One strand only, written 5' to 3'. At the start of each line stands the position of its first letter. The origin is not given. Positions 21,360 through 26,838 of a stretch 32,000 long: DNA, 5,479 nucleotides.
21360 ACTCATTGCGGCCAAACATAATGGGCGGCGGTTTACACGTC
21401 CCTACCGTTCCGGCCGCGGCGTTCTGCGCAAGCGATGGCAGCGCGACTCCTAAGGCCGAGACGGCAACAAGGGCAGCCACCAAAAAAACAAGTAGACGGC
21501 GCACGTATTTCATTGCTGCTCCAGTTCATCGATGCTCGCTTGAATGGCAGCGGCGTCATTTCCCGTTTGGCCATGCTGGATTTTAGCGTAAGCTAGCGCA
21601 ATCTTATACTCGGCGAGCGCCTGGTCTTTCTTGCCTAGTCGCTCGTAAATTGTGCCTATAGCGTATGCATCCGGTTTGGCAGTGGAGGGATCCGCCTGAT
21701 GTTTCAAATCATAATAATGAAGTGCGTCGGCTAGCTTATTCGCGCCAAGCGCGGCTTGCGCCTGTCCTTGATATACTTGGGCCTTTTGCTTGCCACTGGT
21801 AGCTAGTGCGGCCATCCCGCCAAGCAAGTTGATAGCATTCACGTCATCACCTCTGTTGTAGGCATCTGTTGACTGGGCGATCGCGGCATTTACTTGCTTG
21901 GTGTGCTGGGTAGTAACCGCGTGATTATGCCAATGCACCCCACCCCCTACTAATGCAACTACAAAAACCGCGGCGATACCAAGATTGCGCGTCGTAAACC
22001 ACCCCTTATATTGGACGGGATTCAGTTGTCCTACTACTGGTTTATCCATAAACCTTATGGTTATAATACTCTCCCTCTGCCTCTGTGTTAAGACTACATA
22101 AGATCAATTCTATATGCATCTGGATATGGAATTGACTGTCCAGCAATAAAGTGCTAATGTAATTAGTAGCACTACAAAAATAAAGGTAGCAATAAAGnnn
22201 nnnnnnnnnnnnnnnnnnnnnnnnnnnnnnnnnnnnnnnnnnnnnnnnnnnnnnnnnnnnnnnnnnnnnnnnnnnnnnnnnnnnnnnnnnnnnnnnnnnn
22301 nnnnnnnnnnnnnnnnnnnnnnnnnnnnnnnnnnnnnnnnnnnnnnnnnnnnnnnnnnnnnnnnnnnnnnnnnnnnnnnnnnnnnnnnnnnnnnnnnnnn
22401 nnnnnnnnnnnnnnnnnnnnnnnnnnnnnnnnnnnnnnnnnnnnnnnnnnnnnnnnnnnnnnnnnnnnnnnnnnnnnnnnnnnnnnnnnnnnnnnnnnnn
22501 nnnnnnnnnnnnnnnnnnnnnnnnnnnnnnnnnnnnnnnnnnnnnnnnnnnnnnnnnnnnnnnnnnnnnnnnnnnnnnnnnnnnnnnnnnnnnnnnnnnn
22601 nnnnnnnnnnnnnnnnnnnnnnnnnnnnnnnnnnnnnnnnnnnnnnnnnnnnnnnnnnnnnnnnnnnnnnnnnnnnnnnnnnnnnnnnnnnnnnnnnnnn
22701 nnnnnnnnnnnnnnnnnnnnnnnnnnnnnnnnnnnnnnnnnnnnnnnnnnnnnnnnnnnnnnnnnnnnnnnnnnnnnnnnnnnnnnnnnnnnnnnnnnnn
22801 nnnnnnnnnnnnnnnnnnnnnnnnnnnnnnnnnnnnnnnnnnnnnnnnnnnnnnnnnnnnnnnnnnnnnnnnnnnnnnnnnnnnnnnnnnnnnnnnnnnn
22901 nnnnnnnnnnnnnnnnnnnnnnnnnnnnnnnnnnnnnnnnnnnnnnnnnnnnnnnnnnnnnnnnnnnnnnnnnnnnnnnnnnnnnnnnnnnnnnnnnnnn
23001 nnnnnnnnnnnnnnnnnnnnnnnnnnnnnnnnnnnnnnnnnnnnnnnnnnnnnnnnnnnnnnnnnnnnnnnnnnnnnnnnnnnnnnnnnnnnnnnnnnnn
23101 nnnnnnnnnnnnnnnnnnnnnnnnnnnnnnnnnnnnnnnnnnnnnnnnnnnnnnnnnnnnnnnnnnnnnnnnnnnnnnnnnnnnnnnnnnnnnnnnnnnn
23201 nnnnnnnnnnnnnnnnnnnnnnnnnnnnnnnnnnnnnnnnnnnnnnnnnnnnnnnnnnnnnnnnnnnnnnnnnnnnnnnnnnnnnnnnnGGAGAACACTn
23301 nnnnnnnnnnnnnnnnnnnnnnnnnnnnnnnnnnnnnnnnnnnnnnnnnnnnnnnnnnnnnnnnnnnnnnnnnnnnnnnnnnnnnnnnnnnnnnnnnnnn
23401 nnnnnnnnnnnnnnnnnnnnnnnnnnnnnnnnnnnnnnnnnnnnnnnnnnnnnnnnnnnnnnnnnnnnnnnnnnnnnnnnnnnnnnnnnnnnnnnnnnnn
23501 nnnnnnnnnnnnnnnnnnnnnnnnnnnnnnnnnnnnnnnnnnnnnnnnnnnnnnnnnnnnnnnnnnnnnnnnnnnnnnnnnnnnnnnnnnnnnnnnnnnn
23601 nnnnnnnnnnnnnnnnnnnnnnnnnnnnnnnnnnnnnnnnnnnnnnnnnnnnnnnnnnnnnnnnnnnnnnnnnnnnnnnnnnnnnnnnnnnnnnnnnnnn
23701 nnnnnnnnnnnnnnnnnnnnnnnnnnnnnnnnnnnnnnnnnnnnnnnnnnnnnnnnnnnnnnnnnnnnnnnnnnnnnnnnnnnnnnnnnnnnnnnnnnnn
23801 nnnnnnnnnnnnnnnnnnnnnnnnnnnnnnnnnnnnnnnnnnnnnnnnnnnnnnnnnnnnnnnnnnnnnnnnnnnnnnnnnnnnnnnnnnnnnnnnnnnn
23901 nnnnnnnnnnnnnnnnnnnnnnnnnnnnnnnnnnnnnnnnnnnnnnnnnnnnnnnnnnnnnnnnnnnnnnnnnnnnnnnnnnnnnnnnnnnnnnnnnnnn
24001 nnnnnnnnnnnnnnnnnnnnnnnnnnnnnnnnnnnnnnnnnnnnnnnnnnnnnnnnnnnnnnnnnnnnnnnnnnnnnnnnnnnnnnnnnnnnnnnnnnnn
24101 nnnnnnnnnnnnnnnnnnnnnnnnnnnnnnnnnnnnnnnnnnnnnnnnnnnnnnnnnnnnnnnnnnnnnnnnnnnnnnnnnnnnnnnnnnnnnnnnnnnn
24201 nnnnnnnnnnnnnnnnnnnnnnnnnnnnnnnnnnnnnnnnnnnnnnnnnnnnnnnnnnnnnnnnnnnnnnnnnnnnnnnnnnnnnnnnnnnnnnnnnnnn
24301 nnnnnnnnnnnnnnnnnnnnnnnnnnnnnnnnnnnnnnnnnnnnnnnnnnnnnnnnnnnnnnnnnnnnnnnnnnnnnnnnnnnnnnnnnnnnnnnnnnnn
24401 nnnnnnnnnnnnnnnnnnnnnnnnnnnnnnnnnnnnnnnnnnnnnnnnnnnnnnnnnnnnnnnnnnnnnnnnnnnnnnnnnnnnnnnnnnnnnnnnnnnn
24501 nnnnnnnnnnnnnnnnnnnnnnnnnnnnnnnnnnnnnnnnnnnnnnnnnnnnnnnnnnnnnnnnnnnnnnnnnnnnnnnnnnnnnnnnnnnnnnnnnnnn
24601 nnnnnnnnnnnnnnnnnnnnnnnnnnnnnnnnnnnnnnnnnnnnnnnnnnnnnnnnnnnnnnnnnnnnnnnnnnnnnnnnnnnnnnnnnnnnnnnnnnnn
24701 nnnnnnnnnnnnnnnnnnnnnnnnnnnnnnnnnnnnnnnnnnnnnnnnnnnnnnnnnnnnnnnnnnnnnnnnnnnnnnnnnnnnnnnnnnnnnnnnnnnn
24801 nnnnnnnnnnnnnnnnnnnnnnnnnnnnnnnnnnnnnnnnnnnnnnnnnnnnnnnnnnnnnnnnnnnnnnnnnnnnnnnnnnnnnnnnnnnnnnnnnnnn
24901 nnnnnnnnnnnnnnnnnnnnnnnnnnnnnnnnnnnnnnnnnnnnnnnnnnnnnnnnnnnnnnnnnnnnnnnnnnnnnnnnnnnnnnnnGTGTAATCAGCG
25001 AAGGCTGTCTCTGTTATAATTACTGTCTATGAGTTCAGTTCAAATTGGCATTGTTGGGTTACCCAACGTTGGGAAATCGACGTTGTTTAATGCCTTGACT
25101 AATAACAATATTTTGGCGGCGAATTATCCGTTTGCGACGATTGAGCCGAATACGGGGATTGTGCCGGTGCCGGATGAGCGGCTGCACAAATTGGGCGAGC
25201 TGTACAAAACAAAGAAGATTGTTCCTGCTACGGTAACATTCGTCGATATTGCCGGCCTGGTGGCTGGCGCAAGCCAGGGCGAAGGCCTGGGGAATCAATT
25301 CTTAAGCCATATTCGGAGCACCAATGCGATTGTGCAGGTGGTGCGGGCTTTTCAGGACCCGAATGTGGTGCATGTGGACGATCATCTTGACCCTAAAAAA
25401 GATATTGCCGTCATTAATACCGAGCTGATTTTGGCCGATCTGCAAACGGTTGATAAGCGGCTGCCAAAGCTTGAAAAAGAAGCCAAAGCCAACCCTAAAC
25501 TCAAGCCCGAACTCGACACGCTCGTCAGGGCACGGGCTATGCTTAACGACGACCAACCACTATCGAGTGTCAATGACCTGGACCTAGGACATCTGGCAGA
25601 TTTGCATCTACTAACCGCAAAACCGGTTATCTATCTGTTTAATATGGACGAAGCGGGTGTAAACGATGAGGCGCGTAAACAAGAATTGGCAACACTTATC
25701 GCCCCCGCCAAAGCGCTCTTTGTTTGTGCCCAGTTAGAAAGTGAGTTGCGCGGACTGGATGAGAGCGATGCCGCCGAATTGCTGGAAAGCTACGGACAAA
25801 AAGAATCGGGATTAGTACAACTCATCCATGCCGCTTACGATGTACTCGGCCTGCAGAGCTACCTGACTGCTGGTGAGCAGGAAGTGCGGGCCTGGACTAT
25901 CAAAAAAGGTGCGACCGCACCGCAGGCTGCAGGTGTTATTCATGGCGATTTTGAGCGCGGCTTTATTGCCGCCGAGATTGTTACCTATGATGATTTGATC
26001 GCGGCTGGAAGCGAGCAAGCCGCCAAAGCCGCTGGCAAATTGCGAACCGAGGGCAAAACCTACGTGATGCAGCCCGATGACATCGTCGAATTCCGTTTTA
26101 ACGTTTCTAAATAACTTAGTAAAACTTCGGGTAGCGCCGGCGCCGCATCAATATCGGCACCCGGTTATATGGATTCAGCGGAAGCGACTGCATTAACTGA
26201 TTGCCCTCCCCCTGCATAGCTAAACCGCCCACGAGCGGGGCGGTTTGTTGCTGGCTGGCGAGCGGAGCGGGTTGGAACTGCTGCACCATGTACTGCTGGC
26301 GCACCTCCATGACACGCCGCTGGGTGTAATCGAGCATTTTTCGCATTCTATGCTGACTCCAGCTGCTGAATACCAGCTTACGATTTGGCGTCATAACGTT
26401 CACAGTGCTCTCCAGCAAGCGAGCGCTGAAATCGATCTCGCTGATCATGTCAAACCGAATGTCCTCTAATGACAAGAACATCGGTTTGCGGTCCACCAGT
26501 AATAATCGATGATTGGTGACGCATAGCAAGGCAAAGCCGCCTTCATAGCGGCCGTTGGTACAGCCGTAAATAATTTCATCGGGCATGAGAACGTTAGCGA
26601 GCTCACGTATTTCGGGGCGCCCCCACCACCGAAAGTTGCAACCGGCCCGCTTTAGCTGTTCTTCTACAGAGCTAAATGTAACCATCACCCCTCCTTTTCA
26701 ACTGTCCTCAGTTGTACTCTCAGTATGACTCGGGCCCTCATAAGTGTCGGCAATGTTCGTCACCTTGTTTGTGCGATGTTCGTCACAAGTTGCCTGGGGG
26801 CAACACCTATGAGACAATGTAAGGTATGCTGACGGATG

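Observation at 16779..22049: Tandem duplicated 'anchor + giant secreted protein' modules heading the type IV pilus locus: a candidate modular adhesin system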

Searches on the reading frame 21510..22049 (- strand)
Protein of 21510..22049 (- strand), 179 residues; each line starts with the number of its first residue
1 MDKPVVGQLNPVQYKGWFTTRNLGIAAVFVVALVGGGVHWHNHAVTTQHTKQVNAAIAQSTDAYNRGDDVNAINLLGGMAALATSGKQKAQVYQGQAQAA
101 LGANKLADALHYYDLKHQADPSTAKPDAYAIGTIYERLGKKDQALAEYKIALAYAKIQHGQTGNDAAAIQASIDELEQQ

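Call 4: search_protein_families(library=pfam, proteins=[window:21510-22049:-], max_evalue=1)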
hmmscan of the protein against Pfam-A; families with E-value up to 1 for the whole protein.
window:21510-22049:- (179 aa): 9 families
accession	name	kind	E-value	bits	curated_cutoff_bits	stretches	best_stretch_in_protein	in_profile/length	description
PF10602.15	RPN7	-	0.017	15.3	29.6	0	129-156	40-67/174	26S proteasome subunit RPN7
PF07719.23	TPR_2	-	0.024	15.2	27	1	129-155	5-31/34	Tetratricopeptide repeat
PF08528.16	Whi5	-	0.09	12.9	25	1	151-163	7-19/25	Whi5 like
PF08590.15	DUF1771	-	0.097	13.4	28.7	1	48-99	10-50/64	Domain of unknown function (DUF1771)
PF13181.12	TPR_8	-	0.14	12.9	25.7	1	129-152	5-28/34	Tetratricopeptide repeat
PF13176.12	TPR_7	-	0.14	12.8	27.9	0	129-153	3-27/36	Tetratricopeptide repeat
PF13432.12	TPR_16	-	0.28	12.1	32.7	1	129-155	1-27/65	Tetratricopeptide repeat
PF13424.12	TPR_12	-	0.54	10.9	30.1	1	130-156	8-34/77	Tetratricopeptide repeat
PF00515.34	TPR_1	-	0.8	10.1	27.8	1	129-153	5-29/34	Tetratricopeptide repeat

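Call 5: search_protein_families(library=ncbifam, proteins=[window:21510-22049:-], max_evalue=1)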
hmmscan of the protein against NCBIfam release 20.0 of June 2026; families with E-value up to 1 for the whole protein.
window:21510-22049:- (179 aa): 5 families
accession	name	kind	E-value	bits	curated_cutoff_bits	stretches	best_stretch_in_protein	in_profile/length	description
NF051431.1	Rv0361_Cterm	subfamily_domain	0.0029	17.8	37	1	23-86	9-72/140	Rv0361 family membrane protein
NF033758.1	gliding_GltE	equivalog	0.0046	16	225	1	79-154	35-115/411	adventurous gliding motility TPR repeat lipoprotein GltE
NF002725.1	PRK02603.1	equivalog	0.0062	16.6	143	1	87-155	32-102/173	photosystem I assembly protein Ycf3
NF040959.1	MamA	equivalog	0.0072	15.8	200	1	85-155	32-101/204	magnetosome protein MamA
NF047507.1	TPR_BatC_Lepto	exception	0.11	11.9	175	1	118-154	89-125/214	TPR repeat-containing protein BatC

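Call 56: search_protein_families(library=pfam, alignment_id=A5, max_evalue=0.01)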
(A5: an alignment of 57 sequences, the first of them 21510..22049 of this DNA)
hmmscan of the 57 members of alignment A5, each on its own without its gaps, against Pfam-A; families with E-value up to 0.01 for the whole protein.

A. member 1, window:21510-22049:- (179 aa): 0 families

B. families by the number of members that match (of 57 scanned): 48 families (the first 25 are shown)
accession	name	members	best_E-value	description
PF00515.34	TPR_1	44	7e-12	Tetratricopeptide repeat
PF07719.23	TPR_2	43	8.4e-12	Tetratricopeptide repeat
PF13181.12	TPR_8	41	3.3e-12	Tetratricopeptide repeat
PF13424.12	TPR_12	35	1.4e-08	Tetratricopeptide repeat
PF13428.12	TPR_14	32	8.3e-08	Tetratricopeptide repeat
PF13176.12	TPR_7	30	1.4e-08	Tetratricopeptide repeat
PF13432.12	TPR_16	26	8.8e-10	Tetratricopeptide repeat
PF13174.12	TPR_6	17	2.6e-07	Tetratricopeptide repeat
PF10602.15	RPN7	15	0.00016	26S proteasome subunit RPN7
PF14559.12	TPR_19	13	2.4e-05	Tetratricopeptide repeat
PF13414.12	TPR_11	11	1.6e-07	TPR repeat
PF13374.12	TPR_10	10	2.2e-06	Tetratricopeptide repeat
PF09976.15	TPR_21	10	1e-05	Tetratricopeptide repeat-like domain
PF23914.1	TPR_CcmH_CycH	9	0.00013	Cytochrome c-type biogenesis protein H TPR domain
PF12895.13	ANAPC3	7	0.00042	Anaphase-promoting complex, cyclosome, subunit 3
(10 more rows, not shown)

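Call 76: search_protein_families(library=phrogs, proteins=[window:21510-22049:-], max_evalue=0.01)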
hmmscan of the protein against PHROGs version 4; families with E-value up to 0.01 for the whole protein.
window:21510-22049:- (179 aa): 0 families

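Call 77: search_protein_families(library=padloc, proteins=[window:21510-22049:-], max_evalue=0.01)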
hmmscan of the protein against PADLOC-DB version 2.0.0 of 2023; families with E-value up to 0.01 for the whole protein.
window:21510-22049:- (179 aa): 0 families

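Call 87: list_cluster_members(proteins=[P0005, window:16779-19007:-, window:21510-22049:-, window:18997-19467:-])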
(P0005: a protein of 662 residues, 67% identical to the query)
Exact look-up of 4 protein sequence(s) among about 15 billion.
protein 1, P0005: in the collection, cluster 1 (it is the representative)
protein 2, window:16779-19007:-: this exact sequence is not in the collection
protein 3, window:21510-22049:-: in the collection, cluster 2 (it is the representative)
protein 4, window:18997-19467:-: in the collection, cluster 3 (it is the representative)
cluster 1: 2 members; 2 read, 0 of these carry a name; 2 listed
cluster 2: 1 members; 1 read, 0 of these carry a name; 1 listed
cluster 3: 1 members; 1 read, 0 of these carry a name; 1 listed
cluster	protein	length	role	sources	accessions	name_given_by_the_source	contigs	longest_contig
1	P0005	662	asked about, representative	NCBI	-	-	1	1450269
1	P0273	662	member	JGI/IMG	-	-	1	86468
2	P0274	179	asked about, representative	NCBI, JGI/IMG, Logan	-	-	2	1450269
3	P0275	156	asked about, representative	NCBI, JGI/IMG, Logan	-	-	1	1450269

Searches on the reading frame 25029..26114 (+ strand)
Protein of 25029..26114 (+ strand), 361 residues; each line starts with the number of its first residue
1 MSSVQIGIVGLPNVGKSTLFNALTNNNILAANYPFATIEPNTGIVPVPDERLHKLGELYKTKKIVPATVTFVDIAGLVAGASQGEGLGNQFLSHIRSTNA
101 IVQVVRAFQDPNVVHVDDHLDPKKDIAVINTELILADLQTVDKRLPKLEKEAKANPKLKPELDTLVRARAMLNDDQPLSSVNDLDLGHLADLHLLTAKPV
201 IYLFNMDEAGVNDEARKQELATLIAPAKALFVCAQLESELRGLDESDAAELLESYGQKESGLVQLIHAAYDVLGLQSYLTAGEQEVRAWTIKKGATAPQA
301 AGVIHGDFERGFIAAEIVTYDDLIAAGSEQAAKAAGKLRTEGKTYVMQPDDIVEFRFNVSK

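Call 62: search_protein_families(library=pfam, proteins=[window:25029-26114:+], max_evalue=0.001)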
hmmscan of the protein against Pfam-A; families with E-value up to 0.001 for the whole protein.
window:25029-26114:+ (361 aa): 4 families
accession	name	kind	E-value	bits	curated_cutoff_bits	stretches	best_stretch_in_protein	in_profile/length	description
PF06071.19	YchF-GTPase_C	-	2.6e-37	127.3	27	1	275-358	1-84/84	Protein of unknown function (DUF933)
PF01926.29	MMR_HSR1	-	3e-22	79.3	21.9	1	5-120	1-100/113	50S ribosome-binding GTPase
PF02421.24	FeoB_N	-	8.1e-09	35.6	27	1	5-49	2-46/156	Ferrous iron transport protein B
PF00350.29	Dynamin_N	-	0.0003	21.3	27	0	6-31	1-26/168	Dynamin family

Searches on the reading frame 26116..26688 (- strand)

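Call 62: search_protein_families(library=pfam, proteins=[window:26116-26688:-], max_evalue=0.001)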
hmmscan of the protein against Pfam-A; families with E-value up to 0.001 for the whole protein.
window:26116-26688:- (190 aa): 1 family
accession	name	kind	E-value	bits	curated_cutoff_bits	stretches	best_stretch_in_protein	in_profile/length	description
PF14470.12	bPH_3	-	4.4e-10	40.3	23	1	34-122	1-93/95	Bacterial PH domain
